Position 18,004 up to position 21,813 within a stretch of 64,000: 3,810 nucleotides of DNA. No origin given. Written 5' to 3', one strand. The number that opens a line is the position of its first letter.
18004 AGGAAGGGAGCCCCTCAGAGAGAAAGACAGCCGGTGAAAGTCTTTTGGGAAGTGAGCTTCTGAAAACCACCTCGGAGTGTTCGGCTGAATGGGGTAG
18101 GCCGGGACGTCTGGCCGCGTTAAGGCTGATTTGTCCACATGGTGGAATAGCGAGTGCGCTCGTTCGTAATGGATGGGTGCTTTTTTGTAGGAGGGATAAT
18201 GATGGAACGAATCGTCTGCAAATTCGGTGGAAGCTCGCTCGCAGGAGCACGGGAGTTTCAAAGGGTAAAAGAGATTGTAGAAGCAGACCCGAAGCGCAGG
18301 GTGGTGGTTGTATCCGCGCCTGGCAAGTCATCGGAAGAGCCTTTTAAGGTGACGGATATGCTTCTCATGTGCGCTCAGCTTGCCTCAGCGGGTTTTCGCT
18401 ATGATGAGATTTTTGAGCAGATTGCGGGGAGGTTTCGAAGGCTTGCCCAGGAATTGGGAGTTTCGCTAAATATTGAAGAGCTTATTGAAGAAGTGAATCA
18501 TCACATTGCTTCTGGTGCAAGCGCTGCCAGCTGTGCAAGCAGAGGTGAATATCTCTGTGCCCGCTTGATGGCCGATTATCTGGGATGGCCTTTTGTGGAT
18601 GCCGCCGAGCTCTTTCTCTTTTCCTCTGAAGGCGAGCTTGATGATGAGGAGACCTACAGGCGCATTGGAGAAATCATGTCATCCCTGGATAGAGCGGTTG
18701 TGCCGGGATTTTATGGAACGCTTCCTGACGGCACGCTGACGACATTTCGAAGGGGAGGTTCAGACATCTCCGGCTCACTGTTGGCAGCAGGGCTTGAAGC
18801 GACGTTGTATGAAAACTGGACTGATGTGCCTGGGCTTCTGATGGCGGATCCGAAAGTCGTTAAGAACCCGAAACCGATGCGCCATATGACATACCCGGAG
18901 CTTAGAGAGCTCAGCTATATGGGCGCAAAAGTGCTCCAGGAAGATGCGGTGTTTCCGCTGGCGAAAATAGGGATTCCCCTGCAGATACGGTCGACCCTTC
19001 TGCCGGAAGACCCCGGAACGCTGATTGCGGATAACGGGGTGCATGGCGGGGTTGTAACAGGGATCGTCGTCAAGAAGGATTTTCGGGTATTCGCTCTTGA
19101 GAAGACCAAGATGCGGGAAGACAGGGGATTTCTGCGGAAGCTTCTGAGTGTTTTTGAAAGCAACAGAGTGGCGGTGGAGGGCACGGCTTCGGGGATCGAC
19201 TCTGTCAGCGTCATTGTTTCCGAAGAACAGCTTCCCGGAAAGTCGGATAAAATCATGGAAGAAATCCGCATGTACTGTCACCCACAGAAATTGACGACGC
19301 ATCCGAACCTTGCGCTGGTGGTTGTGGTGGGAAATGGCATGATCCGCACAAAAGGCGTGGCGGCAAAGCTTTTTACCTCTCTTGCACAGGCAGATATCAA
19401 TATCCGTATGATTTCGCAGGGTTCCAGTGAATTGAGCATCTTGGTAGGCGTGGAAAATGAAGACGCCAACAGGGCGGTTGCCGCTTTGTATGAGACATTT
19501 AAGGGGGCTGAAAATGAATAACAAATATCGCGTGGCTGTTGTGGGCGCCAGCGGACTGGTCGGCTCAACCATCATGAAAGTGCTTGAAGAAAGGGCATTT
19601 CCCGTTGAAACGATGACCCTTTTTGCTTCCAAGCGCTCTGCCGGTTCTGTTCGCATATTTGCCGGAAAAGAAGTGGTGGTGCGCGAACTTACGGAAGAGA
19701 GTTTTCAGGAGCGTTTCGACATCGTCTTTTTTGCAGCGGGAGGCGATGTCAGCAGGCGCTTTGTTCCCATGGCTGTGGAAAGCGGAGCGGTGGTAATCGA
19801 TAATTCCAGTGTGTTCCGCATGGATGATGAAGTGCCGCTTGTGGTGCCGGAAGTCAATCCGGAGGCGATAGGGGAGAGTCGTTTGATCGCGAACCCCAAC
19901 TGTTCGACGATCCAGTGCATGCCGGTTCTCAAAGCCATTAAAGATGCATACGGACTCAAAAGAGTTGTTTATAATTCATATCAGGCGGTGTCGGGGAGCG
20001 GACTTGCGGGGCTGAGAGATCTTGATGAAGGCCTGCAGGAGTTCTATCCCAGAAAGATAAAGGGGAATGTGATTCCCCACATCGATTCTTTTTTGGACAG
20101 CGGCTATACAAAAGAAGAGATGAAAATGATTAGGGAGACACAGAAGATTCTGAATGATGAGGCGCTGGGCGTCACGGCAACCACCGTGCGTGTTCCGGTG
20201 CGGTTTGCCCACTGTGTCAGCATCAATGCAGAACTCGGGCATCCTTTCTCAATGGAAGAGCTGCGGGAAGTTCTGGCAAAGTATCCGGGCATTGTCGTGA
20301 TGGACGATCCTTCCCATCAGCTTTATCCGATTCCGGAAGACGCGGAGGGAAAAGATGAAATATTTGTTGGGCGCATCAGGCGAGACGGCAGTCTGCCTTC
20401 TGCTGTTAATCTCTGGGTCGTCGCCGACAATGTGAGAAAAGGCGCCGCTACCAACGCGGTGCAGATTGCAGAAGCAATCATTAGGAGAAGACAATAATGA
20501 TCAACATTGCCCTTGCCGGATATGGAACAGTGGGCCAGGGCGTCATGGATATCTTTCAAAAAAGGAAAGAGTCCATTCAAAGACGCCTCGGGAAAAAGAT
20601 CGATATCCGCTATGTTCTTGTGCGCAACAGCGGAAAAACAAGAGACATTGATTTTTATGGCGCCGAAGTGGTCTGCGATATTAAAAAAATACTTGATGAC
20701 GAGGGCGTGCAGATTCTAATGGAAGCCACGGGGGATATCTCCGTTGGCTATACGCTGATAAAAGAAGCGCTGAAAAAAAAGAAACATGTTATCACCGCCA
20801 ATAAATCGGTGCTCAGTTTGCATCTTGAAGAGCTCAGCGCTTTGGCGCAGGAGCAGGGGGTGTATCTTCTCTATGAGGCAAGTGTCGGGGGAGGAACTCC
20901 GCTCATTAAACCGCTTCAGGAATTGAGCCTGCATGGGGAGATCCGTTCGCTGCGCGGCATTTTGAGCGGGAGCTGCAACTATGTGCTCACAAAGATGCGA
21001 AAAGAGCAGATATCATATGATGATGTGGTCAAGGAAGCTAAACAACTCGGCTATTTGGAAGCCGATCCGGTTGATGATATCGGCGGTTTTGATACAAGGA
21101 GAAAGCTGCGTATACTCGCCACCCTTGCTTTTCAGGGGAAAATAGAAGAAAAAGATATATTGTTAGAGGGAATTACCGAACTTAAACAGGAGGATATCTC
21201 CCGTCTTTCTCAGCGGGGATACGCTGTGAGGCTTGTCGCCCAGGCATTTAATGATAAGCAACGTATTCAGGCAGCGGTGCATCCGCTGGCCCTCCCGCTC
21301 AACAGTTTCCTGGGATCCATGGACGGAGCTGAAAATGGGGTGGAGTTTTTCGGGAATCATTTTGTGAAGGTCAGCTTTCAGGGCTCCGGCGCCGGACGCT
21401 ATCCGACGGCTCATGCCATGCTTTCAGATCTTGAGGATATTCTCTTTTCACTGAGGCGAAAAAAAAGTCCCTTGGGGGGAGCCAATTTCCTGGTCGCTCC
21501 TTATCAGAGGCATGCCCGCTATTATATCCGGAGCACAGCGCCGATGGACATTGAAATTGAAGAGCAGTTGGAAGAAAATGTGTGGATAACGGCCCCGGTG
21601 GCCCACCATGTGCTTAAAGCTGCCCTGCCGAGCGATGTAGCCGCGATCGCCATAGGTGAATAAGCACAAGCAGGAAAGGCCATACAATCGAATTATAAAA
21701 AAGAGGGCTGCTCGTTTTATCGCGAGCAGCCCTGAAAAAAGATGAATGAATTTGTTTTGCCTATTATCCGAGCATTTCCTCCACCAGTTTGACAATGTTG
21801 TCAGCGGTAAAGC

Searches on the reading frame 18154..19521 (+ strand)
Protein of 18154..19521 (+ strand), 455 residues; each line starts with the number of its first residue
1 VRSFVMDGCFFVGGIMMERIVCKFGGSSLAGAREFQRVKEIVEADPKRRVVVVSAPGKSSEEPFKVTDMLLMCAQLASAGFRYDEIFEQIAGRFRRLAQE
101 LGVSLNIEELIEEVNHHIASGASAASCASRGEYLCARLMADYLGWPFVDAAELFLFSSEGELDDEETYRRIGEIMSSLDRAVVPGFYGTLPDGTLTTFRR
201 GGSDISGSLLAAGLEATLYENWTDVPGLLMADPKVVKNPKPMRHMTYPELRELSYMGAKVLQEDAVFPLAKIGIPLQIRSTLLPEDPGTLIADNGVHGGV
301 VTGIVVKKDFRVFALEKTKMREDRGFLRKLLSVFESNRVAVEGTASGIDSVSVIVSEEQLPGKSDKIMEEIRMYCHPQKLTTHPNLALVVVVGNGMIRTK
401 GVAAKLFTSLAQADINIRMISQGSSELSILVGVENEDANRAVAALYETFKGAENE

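Call 98: search_protein_families(library=pfam, proteins=[window:18154-19521:+], max_evalue=0.00001)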
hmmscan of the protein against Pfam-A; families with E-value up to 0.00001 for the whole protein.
window:18154-19521:+ (455 aa): 4 families
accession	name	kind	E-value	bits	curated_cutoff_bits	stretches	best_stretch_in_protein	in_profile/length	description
PF00696.33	AA_kinase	-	1.3e-29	104.1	24.9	1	19-280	2-234/234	Amino acid kinase family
PF22468.2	ACT_9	-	4.2e-27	94.1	27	1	389-449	1-61/61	ACT domain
PF13840.12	ACT_7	-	1.9e-09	37.6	27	1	384-446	4-64/65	ACT domain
PF01842.31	ACT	-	1.2e-06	28.7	27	0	400-443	11-56/66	ACT domain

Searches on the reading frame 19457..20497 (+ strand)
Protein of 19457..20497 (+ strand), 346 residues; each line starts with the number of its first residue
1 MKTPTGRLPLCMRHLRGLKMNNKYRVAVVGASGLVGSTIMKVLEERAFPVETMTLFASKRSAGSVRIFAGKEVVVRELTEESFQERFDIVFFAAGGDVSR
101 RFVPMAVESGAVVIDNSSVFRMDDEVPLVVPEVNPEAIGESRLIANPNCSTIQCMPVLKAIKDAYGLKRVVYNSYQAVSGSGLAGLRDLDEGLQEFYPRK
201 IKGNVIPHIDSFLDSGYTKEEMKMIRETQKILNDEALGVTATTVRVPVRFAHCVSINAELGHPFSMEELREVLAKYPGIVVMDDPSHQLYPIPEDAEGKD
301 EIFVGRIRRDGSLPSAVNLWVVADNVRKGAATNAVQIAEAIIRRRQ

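Call 98: search_protein_families(library=pfam, proteins=[window:19457-20497:+], max_evalue=0.00001)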
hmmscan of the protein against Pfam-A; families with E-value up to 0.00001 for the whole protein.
window:19457-20497:+ (346 aa): 2 families
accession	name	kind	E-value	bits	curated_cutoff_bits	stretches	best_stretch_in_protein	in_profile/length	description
PF02774.23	Semialdhyde_dhC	-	8.2e-41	140.6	26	1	158-328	1-184/184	Semialdehyde dehydrogenase, dimerisation domain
PF01118.30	Semialdhyde_dh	-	7.4e-36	123.7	26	1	25-139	1-119/121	Semialdehyde dehydrogenase, NAD binding domain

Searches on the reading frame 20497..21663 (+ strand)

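Call 98: search_protein_families(library=pfam, proteins=[window:20497-21663:+], max_evalue=0.00001)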
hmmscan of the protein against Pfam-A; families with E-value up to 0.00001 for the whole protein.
window:20497-21663:+ (388 aa): 2 families
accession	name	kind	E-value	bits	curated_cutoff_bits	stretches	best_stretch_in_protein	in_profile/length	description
PF00742.24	Homoserine_dh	-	7.7e-53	179.3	22.9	1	135-312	1-172/173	Homoserine dehydrogenase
PF03447.22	NAD_binding_3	-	8.5e-14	52.7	24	1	8-127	1-116/116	Homoserine dehydrogenase, NAD binding domain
